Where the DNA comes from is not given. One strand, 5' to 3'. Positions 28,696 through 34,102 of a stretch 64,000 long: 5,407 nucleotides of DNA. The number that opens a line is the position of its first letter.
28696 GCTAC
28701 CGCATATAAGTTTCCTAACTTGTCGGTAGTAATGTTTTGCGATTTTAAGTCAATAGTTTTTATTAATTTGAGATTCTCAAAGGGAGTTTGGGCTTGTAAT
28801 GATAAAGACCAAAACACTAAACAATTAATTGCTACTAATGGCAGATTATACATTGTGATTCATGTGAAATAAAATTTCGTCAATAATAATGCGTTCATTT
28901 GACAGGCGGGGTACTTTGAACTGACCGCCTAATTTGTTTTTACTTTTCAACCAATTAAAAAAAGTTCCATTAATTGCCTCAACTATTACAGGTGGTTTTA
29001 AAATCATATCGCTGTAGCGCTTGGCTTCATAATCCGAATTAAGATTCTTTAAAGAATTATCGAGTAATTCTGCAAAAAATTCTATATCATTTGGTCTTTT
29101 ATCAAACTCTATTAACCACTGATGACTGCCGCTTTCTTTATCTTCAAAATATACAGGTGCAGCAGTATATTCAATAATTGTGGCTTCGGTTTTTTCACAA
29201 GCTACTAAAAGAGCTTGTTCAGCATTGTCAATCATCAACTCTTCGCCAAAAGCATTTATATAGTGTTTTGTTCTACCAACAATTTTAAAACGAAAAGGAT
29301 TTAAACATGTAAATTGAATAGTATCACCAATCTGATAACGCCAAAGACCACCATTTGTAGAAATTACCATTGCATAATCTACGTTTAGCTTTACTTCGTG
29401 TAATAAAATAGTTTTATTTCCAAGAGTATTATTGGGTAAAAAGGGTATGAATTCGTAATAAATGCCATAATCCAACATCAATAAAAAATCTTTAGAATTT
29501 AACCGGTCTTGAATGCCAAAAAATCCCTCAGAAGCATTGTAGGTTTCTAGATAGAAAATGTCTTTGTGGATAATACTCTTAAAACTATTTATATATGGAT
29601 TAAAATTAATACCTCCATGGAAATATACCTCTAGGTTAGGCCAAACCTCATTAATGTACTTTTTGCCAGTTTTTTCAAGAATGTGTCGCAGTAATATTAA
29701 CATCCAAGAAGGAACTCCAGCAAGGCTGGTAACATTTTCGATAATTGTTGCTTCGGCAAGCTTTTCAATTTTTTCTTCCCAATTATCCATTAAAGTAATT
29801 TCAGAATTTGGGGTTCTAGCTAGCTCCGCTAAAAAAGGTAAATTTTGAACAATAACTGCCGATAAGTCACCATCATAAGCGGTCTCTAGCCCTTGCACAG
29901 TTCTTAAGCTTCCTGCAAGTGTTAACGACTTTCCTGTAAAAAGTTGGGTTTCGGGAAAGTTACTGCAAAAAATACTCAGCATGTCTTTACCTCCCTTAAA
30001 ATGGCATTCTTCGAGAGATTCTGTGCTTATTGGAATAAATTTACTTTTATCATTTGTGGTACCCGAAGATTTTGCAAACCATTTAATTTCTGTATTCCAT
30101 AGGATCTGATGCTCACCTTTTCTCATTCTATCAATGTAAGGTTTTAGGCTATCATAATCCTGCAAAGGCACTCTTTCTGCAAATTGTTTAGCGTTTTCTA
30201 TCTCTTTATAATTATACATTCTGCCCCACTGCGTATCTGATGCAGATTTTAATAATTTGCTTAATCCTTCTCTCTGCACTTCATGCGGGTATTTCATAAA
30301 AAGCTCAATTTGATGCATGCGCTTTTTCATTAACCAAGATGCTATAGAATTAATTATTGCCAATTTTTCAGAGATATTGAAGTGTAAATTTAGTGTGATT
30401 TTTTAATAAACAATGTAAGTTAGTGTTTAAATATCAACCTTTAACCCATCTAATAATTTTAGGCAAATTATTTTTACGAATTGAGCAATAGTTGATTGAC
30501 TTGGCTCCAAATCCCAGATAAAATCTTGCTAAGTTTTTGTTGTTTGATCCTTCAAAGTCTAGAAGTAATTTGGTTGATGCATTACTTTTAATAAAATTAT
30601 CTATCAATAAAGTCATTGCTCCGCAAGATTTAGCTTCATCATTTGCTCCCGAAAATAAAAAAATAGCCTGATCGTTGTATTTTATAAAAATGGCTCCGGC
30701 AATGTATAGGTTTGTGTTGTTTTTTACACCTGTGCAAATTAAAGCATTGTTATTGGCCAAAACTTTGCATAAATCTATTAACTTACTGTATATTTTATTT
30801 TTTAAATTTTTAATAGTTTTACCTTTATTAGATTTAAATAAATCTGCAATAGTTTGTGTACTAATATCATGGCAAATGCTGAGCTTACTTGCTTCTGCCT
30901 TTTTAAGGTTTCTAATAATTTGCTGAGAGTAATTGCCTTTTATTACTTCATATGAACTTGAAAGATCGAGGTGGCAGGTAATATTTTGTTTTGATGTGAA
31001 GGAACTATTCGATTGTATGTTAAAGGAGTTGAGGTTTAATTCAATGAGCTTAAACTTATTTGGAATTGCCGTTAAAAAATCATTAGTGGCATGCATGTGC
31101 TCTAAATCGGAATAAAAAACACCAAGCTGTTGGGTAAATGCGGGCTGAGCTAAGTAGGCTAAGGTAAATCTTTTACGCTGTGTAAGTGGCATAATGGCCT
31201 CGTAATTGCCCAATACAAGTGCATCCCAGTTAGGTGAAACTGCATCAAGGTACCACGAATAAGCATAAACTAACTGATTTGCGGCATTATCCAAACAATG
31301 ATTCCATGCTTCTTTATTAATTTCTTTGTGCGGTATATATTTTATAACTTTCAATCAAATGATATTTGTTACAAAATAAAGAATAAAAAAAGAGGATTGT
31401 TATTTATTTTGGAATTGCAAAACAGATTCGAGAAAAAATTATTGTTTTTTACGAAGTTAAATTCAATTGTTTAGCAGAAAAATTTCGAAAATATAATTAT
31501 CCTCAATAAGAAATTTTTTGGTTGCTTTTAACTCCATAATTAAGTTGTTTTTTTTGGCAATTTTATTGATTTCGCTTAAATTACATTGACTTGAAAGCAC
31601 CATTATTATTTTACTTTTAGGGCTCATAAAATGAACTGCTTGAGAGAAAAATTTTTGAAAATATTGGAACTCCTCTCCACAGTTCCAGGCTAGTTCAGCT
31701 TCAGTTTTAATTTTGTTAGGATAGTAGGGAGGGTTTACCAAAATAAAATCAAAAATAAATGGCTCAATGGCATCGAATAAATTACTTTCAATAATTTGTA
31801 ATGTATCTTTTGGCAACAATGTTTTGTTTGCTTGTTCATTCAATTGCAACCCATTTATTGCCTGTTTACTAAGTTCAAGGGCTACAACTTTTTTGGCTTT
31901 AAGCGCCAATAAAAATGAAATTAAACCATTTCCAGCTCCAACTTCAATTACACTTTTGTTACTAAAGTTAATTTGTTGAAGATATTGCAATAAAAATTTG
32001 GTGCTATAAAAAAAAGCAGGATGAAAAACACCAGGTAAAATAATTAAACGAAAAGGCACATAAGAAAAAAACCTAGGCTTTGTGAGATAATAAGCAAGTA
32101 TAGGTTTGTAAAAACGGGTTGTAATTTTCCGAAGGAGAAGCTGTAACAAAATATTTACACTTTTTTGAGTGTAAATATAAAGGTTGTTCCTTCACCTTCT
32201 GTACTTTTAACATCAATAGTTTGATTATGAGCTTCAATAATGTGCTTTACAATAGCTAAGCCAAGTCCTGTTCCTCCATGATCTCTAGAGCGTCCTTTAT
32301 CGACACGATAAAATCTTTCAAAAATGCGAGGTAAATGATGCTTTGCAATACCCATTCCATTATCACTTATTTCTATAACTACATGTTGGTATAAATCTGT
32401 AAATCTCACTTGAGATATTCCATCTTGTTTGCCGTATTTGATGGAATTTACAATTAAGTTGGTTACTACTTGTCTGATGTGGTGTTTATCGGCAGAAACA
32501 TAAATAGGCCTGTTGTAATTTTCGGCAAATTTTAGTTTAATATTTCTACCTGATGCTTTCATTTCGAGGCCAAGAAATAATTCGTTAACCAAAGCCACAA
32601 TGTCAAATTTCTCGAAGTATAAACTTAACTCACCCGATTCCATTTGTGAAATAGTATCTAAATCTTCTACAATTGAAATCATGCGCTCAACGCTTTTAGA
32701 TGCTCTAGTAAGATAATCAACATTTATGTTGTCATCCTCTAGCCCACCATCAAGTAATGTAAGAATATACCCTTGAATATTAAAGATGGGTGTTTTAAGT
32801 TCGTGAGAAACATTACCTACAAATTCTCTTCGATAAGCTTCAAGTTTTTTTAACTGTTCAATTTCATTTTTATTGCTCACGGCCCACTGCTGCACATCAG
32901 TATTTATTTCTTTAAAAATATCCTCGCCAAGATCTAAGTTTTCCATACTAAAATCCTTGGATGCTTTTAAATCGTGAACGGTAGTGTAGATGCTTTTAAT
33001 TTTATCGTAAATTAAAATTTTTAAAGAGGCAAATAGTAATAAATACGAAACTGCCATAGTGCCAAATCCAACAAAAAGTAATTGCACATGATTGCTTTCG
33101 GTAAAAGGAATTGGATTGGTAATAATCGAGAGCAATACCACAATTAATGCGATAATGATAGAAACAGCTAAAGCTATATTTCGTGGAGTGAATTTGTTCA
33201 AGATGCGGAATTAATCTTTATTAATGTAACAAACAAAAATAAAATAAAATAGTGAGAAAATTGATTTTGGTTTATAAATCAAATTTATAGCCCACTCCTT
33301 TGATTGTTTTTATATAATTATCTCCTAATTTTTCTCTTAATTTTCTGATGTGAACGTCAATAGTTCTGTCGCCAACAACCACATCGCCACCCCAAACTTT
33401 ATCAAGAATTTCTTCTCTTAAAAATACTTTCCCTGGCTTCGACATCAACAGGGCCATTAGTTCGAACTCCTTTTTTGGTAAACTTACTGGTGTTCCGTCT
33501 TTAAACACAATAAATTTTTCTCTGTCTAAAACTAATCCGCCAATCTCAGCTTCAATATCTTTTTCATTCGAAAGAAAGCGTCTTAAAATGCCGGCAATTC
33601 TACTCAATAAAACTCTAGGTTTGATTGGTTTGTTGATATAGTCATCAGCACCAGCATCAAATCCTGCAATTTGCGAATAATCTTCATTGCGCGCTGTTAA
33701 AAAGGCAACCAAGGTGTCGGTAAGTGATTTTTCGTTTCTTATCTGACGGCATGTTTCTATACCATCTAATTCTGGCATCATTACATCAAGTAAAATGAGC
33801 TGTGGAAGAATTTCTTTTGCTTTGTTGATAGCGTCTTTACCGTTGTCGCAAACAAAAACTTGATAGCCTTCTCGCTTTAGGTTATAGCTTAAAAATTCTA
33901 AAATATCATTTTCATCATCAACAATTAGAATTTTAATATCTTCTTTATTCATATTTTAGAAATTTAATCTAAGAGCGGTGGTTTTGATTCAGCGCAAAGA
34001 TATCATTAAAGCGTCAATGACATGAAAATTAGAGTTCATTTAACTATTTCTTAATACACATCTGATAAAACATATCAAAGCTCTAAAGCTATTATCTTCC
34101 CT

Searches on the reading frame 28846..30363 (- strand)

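Call 103: search_protein_families(library=pfam, proteins=[window:28846-30363:-], max_evalue=0.00001)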
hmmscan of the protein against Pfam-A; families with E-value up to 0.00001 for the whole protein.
window:28846-30363:- (505 aa): 3 families
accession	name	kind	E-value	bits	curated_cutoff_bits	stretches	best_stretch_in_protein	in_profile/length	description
PF03321.19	GH3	-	4.8e-66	223.5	23.6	1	15-267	1-301/304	GH3 family N-terminal domain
PF23572.1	GH3_C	-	2.6e-26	93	23.6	1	380-491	2-118/119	GH3 family C-terminal domain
PF23571.1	GH3_M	-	3e-18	66.1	23.6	1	295-364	2-75/75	GH3 family central domain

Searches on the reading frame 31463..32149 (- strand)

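Call 103: search_protein_families(library=pfam, proteins=[window:31463-32149:-], max_evalue=0.00001)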
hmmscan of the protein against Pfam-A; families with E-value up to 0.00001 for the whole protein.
window:31463-32149:- (228 aa): 2 families
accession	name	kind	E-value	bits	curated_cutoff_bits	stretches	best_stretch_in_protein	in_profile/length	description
PF05175.20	MTS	-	1.3e-17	64.4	23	1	35-215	4-168/170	Methyltransferase small domain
PF06325.19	PrmA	-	2.2e-06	27.8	22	1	50-111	148-210/296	Ribosomal protein L11 methyltransferase (PrmA)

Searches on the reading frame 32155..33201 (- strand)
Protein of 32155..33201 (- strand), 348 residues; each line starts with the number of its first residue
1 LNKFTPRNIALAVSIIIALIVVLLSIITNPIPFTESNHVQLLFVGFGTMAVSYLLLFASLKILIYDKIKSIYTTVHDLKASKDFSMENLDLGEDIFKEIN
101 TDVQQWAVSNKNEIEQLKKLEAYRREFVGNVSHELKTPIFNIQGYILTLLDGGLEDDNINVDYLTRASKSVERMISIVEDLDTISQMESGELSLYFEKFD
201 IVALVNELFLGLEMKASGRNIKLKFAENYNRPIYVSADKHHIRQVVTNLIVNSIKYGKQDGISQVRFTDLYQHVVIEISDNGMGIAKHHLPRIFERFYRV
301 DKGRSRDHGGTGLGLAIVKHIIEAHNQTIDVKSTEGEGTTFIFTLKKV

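Call 103: search_protein_families(library=pfam, proteins=[window:32155-33201:-], max_evalue=0.00001)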
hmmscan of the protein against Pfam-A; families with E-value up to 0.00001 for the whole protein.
window:32155-33201:- (348 aa): 2 families
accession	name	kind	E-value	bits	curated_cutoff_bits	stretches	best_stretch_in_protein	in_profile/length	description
PF02518.31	HATPase_c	-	6.7e-30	104.2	26.4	1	238-347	2-109/111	Histidine kinase-, DNA gyrase B-, and HSP90-like ATPase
PF00512.31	HisKA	-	1.5e-13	51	26.9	1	124-190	2-66/66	His Kinase A (phospho-acceptor) domain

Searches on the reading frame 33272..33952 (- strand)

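Call 103: search_protein_families(library=pfam, proteins=[window:33272-33952:-], max_evalue=0.00001)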
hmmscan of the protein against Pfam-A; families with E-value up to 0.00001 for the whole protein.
window:33272-33952:- (226 aa): 2 families
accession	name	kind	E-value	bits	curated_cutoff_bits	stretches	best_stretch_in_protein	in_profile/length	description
PF00072.30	Response_reg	-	2.6e-28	98.9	30.2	1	8-119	1-110/111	Response regulator receiver domain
PF00486.34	Trans_reg_C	-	5.6e-26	90.9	26.2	1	153-224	1-77/77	Transcriptional regulatory protein, C terminal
